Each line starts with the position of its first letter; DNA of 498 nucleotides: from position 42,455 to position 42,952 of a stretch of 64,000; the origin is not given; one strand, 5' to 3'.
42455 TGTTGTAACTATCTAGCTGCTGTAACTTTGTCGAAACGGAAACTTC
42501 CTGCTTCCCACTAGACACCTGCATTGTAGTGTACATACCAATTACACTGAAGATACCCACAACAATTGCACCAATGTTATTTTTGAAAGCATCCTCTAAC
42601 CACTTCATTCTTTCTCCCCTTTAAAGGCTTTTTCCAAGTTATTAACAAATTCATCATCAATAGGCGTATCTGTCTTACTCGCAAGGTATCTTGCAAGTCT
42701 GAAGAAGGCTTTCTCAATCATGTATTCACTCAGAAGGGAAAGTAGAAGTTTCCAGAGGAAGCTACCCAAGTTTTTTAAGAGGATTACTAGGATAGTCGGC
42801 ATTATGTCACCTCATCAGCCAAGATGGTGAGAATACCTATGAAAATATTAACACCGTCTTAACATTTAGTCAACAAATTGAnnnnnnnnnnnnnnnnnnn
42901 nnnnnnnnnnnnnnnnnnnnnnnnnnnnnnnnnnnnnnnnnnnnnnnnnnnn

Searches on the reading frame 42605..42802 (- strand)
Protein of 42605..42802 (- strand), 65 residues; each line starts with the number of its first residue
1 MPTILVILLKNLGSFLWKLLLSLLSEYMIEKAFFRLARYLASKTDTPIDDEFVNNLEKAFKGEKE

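Call 23: search_protein_families(library=phrogs, proteins=[window:42605-42802:-], max_evalue=0.01)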
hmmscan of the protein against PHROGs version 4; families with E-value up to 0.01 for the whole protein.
window:42605-42802:- (65 aa): 3 families
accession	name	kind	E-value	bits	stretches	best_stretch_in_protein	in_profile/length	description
phrog_402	-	unknown function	1.3e-20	74.1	1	8-64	5-57/58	-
phrog_22224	-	unknown function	7.3e-05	23.6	1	7-64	59-113/119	-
phrog_2738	-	unknown function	0.00083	20.2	1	20-63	12-55/58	-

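Call 24: search_protein_families(library=pfam, proteins=[window:42605-42802:-], max_evalue=0.1)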
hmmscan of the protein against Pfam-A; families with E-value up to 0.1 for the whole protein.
window:42605-42802:- (65 aa): 0 families

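Call 88: search_protein_families(library=ncbifam, proteins=[window:42605-42802:-], max_evalue=1)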
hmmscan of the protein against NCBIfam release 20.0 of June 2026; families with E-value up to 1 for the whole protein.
window:42605-42802:- (65 aa): 0 families

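Call 91: search_dna_similar(query=window:42605-42802:-, collection=phages, mode=protein, max_evalue=0.01, max_rows=40, rows=spread)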
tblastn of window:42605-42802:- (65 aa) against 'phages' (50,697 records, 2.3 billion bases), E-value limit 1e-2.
Records with a match: 374; places in all: 374; records where one place covers at least 80% of the query: 252.
Best place of each record, by identity: 95-99% 9; 90-95% 102; 80-90% 145; 60-80% 4; <60% 114.
By first word of the organism name: Escherichia 166; Salmonella 87; Shigella 27; Erwinia 27; Enterobacteria 14; Felixounavirus 14; Citrobacter 11; Aeromonas 8; Phage 4; Cronobacter 4; and 8 more.
By host as written in the record: Escherichia coli 52; - 42; Escherichia coli K-12 MG1655 22; Escherichia coli O157:H7 13; Erwinia amylovora 11; Shigella flexneri 10; Salmonella sp. 9; Citrobacter freundii 8; and 106 more.
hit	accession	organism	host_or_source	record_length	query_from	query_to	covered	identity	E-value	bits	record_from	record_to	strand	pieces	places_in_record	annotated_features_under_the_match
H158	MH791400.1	Escherichia phage EcSzw-2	Escherichia coli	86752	1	65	100%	98.5%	1e-20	88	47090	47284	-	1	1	hypothetical protein | putative holin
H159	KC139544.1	Salmonella phage FSL SP-012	Salmonella enterica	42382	1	64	98%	92.2%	4e-19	84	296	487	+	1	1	hypothetical protein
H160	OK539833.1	Salmonella phage vB_SenM-pSJ21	Salmonella enterica subsp. enterica ...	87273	1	64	98%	92.2%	4e-19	84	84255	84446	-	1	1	hypothetical protein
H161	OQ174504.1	Escherichia phage REP5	Escherichia coli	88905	1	64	98%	92.2%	4e-19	84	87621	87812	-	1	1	hypothetical protein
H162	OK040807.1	Escherichia phage C600M2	Escherichia coli K-12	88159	1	65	100%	89.2%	2e-18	82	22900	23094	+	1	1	hypothetical protein (x2)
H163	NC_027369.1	Escherichia phage EC6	Escherichia coli serotype O157:H7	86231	1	65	100%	89.2%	2e-18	82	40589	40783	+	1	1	hypothetical protein (x2)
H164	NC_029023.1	Escherichia phage JH2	Escherichia coli VN2-O8:F4 ETEC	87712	1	65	100%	89.2%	2e-18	82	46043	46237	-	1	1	hypothetical protein (x2)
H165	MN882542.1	Escherichia phage JN01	Escherichia coli O157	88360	1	65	100%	89.2%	2e-18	82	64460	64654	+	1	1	holin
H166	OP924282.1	Salmonella phage vB_Si_GLBO_sp7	Salmonella enterica subsp. enterica ...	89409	1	65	100%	89.2%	2e-18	82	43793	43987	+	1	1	record has no annotation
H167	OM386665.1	Escherichia phage vB_EcoM_ESCO56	Escherichia coli DH5a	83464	1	64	98%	90.6%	1e-18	82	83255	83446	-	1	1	hypothetical protein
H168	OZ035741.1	Felixounavirus LF82P2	-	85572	1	64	98%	90.6%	1e-18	82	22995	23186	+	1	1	record has no annotation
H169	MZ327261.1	Salmonella phage vB_Si_35FD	Salmonella enterica subsp. enterica ...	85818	1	64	98%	90.6%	1e-18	82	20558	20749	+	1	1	hypothetical protein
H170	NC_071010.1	Salmonella phage vB_SAg-RPN213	Salmonella enterica serovar Agona ...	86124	1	64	98%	90.6%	1e-18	82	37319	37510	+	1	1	hypothetical protein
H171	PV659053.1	Salmonella phage P219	Salmonella sp.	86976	1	64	98%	90.6%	1e-18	82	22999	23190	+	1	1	hypothetical protein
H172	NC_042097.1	Salmonella phage BPS17W1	Salmonella enterica subsp. enterica ...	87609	1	64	98%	90.6%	1e-18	82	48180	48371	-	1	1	hypothetical protein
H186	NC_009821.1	Escherichia phage Phi1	Escherichia coli K-12 (F+)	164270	26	60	54%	57.1%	2e-3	39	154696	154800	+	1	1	hypothetical protein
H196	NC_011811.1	Erwinia phage phiEa21-4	Erwinia amylovora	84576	26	60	54%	48.6%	5e-3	38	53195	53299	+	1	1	hypothetical protein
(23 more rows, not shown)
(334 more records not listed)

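Call 92: get_annotated_region(hit=H186, flank=2500)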
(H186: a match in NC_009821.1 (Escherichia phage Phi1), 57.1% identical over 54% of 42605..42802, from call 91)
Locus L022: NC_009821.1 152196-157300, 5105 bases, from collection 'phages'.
description: Enterobacteria phage Phi1, complete genome.
organism: Escherichia phage Phi1 (NCBI taxid 448384)
taxonomy: Viruses; Duplodnaviria; Heunggongvirae; Uroviricota; Caudoviricetes; Straboviridae; Krischvirus; Krischvirus georgiaone
host: Escherichia coli K-12 (F+); source: -; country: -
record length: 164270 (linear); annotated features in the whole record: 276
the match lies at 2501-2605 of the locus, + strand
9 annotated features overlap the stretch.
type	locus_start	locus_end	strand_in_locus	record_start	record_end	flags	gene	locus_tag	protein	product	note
CDS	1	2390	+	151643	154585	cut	37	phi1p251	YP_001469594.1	long tail fiber protein distal subunit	-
CDS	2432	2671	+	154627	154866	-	-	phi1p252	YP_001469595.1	hypothetical protein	ORF252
CDS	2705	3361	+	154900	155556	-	t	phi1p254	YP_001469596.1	holin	-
CDS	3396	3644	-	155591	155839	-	-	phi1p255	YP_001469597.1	hypothetical protein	ORF255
CDS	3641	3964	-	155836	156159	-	-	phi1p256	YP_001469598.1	hypothetical protein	ORF256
CDS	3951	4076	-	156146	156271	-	-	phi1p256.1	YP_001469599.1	hypothetical protein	ORF256.1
CDS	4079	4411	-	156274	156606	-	-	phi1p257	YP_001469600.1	hypothetical protein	ORF257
CDS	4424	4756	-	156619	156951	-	-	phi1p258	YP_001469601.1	hypothetical protein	ORF258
CDS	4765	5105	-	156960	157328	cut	-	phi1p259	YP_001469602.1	hypothetical protein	ORF259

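Call 93: get_annotated_region(hit=H196, flank=2500)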
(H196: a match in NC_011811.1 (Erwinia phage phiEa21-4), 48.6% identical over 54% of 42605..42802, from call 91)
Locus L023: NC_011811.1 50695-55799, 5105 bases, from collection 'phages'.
description: Erwinia phage phiEa21-4, complete genome.
organism: Erwinia phage phiEa21-4 (NCBI taxid 557393)
taxonomy: Viruses; Duplodnaviria; Heunggongvirae; Uroviricota; Caudoviricetes; Ounavirinae; Kolesnikvirus; Kolesnikvirus Ea214
host: Erwinia amylovora; source: -; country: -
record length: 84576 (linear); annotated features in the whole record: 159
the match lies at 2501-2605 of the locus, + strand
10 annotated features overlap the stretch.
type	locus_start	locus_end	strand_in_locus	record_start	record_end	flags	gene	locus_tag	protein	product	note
CDS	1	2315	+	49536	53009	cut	-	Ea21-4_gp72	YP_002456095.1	tail protein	similar to Bacteriophage phiKO2 Gp21 protein in YP_006601.1 and to Xanthomonas phage OP1 putative tail component ...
CDS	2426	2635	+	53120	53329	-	-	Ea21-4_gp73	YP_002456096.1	hypothetical protein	similar to Bacteriophage Felix 01 unknown protein in NP_944925.1 and to Enterobacteria phage RB49 hypothetical protein ...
CDS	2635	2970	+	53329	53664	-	-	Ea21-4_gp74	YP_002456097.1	hypothetical protein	similar to Bacteriophage Felix 01 unknown protein in NP_944927.1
regulatory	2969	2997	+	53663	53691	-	-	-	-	terminator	-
regulatory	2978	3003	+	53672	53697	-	-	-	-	terminator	-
CDS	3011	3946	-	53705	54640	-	-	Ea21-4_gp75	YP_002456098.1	putative thymidylate synthase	similar to Bacteriophage Felix 01 putative thymidylate synthase in NP_944928.1 and to Bacteriophage Aeh1 dTMP synthase ...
CDS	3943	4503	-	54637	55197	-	-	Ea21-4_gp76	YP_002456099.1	putative dihydrofolate reductase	similar to Bacteriophage Felix 01 putative dihydrofolate reductase in NP_944929.1 and to Bacteriophage Aeh1 Frd ...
regulatory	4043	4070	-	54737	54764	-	-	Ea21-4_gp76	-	promoter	-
CDS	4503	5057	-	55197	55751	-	-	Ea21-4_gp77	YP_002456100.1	hypothetical protein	-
CDS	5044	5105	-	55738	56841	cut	-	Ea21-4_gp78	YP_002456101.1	putative DNA ligase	similar to Bacteriophage Felix 01 unknown protein in NP_944941.1 and to Xanthomonas phage Xp15 possible DNA ligase in ...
